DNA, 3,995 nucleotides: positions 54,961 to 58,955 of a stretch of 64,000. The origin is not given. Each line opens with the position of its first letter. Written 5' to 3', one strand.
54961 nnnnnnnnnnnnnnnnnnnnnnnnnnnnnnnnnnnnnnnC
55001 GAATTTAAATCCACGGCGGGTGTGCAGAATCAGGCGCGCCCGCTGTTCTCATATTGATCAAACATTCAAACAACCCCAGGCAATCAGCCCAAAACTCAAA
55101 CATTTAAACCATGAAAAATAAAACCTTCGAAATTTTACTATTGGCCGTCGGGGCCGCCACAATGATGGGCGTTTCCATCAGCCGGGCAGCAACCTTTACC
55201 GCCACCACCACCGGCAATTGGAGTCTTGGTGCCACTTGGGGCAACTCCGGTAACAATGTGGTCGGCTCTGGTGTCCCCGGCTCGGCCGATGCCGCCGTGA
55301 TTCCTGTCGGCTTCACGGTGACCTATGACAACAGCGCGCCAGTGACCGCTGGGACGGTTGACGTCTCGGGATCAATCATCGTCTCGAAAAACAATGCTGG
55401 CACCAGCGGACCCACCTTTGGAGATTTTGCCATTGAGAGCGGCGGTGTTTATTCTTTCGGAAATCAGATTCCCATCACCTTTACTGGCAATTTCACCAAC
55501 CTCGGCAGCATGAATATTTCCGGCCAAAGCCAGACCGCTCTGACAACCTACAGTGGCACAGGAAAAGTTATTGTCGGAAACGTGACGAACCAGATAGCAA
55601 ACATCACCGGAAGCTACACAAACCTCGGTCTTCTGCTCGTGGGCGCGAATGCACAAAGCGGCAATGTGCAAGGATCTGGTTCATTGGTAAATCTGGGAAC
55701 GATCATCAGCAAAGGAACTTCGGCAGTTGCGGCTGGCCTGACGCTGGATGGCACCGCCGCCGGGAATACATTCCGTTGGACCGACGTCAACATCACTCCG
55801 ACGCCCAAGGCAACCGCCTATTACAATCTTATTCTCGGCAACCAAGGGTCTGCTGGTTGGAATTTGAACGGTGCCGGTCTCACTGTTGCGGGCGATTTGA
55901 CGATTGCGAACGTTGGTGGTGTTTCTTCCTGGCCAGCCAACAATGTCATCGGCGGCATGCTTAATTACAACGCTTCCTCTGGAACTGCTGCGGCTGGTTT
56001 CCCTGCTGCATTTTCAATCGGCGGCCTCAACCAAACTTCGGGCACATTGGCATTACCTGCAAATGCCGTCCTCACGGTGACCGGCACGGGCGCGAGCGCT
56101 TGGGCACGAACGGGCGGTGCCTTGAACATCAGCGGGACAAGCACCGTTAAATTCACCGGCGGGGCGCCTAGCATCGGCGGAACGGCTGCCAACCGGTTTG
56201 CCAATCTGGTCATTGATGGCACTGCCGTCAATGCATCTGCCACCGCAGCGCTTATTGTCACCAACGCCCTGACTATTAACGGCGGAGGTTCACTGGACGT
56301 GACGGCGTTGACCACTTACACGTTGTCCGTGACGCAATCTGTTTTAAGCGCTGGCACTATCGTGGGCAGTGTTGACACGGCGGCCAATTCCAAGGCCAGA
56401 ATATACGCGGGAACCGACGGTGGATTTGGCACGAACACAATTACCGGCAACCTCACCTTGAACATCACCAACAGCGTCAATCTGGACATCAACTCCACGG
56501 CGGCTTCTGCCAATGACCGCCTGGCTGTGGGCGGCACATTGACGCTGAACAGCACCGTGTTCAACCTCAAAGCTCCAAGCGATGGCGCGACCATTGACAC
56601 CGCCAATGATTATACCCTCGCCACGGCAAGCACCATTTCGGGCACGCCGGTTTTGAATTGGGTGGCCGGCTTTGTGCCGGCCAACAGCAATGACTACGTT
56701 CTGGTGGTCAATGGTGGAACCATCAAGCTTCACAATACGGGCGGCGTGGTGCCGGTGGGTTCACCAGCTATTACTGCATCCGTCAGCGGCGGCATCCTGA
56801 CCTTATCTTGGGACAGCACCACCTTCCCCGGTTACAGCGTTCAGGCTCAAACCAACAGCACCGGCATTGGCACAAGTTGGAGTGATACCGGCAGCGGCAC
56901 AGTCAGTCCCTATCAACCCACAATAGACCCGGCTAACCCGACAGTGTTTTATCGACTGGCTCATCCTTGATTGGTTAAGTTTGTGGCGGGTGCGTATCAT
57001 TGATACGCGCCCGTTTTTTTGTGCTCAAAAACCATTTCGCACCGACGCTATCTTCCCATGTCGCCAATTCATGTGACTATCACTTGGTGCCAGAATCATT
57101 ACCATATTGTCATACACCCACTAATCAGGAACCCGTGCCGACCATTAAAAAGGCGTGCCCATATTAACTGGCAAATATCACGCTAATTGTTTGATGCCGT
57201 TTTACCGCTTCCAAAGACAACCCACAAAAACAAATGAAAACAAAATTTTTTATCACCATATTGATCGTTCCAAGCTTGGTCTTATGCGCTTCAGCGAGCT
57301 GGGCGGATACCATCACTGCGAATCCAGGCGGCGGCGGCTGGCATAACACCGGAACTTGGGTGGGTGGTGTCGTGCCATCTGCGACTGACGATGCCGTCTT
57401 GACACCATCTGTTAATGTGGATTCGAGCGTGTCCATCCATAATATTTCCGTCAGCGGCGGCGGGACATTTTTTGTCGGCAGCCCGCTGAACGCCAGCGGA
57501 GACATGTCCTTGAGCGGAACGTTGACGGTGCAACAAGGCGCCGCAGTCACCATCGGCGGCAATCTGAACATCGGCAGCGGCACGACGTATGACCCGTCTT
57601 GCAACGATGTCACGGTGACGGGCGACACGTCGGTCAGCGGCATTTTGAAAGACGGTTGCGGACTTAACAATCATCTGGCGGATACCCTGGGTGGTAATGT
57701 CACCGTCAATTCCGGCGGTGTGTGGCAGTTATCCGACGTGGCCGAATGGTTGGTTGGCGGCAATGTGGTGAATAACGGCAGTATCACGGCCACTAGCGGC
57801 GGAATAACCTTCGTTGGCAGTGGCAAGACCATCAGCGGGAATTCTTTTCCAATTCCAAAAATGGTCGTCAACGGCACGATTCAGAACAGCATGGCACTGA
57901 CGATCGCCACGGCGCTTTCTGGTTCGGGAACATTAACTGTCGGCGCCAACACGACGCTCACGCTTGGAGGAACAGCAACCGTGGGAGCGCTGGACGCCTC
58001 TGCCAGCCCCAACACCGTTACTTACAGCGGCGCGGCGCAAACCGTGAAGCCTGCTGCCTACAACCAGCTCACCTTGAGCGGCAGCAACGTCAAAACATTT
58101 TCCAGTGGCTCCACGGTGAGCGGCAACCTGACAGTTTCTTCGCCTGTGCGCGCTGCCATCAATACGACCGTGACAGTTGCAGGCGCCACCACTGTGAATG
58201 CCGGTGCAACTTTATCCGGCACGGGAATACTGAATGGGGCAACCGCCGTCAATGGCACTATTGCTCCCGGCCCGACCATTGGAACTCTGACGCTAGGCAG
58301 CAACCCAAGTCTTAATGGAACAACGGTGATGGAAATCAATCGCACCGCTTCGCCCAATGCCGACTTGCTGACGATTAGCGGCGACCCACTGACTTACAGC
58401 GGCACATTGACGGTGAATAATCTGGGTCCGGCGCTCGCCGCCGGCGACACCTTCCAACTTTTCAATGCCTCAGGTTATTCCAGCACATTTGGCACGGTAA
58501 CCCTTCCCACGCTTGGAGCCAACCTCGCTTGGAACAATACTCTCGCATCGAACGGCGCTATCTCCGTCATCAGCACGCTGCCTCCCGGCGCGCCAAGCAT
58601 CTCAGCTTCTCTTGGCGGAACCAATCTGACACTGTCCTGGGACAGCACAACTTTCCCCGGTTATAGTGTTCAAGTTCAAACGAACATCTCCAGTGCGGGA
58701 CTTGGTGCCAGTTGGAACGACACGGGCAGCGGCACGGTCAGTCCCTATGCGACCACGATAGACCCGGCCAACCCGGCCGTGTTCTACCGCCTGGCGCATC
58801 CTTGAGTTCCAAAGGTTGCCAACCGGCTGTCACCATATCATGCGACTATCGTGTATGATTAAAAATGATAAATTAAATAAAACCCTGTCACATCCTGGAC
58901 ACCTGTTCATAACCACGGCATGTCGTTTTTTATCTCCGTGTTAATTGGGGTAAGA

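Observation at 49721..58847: Six copies of a 19-nt quasi-palindromic motif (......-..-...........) upstream of the surface-protein and prepilin-like genes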

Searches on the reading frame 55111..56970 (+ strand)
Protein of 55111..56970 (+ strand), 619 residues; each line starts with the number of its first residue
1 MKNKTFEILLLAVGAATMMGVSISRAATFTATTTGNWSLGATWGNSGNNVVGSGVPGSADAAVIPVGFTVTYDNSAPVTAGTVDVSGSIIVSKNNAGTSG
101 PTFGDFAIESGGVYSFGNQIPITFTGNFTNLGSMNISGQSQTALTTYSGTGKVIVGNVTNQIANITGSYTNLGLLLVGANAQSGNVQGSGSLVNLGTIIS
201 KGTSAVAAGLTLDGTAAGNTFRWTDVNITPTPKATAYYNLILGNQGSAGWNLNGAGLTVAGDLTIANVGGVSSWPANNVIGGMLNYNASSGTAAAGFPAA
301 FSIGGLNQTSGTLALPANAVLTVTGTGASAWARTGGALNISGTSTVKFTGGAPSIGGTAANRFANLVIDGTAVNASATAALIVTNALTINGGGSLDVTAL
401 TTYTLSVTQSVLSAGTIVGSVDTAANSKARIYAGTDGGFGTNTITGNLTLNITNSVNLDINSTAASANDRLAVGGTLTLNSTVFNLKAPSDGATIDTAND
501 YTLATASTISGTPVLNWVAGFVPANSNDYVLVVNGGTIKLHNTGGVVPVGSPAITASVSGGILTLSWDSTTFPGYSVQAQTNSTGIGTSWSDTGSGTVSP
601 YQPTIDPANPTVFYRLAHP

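Call 5: search_protein_families(library=pfam, proteins=[window:55111-56970:+], max_evalue=0.01)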
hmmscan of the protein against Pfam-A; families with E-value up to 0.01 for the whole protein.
window:55111-56970:+ (619 aa): 1 family
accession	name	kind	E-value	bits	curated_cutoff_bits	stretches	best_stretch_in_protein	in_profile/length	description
PF10162.14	G8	-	0.0016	18.7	22.9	0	47-94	6-46/124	G8 domain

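Call 51: search_protein_families(library=ncbifam, proteins=[window:55111-56970:+], max_evalue=0.001)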
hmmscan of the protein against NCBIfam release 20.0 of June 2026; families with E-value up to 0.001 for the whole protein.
window:55111-56970:+ (619 aa): 0 families

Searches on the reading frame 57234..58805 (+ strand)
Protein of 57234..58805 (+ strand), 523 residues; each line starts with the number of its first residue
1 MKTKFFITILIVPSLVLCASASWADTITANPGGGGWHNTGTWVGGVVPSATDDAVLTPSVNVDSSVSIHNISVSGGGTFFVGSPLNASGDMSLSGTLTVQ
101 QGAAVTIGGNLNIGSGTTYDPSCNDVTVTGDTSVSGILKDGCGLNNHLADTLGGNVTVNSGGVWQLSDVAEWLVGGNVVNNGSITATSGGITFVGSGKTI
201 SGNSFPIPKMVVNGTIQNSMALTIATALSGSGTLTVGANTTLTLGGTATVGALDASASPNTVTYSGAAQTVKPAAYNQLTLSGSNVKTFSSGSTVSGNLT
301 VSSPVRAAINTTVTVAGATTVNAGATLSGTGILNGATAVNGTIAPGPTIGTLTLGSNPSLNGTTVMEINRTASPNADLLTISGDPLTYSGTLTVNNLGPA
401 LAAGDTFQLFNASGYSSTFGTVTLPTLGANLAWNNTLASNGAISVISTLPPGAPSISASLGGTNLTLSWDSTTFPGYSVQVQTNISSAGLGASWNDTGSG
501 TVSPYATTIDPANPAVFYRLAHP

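Call 5: search_protein_families(library=pfam, proteins=[window:57234-58805:+], max_evalue=0.01)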
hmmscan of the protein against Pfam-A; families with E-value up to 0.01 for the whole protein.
window:57234-58805:+ (523 aa): 0 families

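Call 51: search_protein_families(library=ncbifam, proteins=[window:57234-58805:+], max_evalue=0.001)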
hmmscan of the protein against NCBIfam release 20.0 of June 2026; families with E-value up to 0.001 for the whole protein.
window:57234-58805:+ (523 aa): 0 families

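Call 56: find_encoding_contigs(protein=window:57234-58805:+, flank=10000, max_places=3)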
Protein window:57234-58805:+ (523 aa): 2 contigs read that carry it; 2 places shown.
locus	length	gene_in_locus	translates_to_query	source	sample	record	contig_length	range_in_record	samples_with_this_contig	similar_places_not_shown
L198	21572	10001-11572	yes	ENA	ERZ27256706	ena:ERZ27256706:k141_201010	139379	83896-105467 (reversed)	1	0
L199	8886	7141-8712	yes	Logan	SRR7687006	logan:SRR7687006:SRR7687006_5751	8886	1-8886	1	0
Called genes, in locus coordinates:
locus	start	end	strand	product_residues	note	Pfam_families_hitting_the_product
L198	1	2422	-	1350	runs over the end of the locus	PF22815:CatAgl_D1, PF12708:Pect-lyase_RHGA_epim, PF22816:CatAgl_D2, PF18998:Flg_new_2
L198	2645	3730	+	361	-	PF07963:N_methyl (weak)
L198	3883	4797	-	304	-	PF07963:N_methyl (weak), PF07596:SBP_bac_10 (weak)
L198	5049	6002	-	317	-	PF07963:N_methyl (weak)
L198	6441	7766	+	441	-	-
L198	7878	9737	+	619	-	-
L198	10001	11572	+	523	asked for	-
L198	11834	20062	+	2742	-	PF12951:PATR (weak), PF18676:MBG_2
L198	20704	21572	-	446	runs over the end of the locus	PF01408:GFO_IDH_MocA, PF22725:GFO_IDH_MocA_C3 (faint), PF19051:GFO_IDH_MocA_C2, PF02894:GFO_IDH_MocA_C (weak)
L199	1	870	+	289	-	?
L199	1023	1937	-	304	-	PF07963:N_methyl (weak), PF07596:SBP_bac_10 (weak)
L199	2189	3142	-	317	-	PF07963:N_methyl (weak)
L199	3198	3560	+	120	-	-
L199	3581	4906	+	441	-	-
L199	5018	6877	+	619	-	-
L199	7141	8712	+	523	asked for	-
